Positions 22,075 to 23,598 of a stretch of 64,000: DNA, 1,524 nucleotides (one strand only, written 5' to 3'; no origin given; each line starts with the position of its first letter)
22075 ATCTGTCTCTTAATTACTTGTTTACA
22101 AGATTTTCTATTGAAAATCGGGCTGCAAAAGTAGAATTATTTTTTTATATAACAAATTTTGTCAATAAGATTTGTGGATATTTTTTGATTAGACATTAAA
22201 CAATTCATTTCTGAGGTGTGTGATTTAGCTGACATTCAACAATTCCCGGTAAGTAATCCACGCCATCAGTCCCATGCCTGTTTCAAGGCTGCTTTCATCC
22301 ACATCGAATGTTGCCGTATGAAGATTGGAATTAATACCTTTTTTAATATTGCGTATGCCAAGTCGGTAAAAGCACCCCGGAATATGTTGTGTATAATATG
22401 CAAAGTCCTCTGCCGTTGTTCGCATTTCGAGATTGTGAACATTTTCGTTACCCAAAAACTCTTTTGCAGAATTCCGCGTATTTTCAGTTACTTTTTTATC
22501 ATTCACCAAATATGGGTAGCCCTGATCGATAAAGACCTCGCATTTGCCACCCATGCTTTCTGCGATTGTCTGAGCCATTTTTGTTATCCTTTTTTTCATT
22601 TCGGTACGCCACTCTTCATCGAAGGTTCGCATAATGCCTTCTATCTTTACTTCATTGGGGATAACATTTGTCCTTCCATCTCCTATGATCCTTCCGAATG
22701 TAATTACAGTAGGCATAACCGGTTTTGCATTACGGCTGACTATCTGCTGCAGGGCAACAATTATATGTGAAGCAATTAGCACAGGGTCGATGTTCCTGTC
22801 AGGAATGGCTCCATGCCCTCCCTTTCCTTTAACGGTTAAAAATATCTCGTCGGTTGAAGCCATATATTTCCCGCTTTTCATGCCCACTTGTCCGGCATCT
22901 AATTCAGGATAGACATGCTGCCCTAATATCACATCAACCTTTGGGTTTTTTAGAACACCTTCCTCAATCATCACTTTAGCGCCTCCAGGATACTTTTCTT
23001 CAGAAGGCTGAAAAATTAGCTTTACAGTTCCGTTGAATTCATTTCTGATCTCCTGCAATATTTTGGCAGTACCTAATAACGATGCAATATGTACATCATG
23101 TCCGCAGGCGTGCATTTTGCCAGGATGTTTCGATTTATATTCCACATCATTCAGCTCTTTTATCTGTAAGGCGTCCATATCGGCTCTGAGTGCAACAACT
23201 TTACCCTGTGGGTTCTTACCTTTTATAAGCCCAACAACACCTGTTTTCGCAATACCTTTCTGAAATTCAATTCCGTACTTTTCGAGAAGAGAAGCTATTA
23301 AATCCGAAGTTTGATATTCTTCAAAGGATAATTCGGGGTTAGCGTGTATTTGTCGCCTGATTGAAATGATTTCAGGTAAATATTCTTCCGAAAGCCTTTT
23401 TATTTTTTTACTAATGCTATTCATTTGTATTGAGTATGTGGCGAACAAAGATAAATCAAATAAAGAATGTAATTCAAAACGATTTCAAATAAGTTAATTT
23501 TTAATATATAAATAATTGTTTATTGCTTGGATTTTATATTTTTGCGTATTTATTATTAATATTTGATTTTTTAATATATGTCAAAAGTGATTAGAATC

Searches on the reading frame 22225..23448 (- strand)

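Call 23: search_protein_families(library=pfam, proteins=[window:22225-23448:-], max_evalue=0.001)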
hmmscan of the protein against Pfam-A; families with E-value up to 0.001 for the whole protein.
window:22225-23448:- (407 aa): 2 families
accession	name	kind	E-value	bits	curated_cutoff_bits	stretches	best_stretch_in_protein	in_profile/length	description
PF01546.33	Peptidase_M20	-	8.2e-41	140.6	24.6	1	86-396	1-201/206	Peptidase family M20/M25/M40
PF07687.19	M20_dimer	-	5.5e-12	46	21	1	204-297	11-104/107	Peptidase dimerisation domain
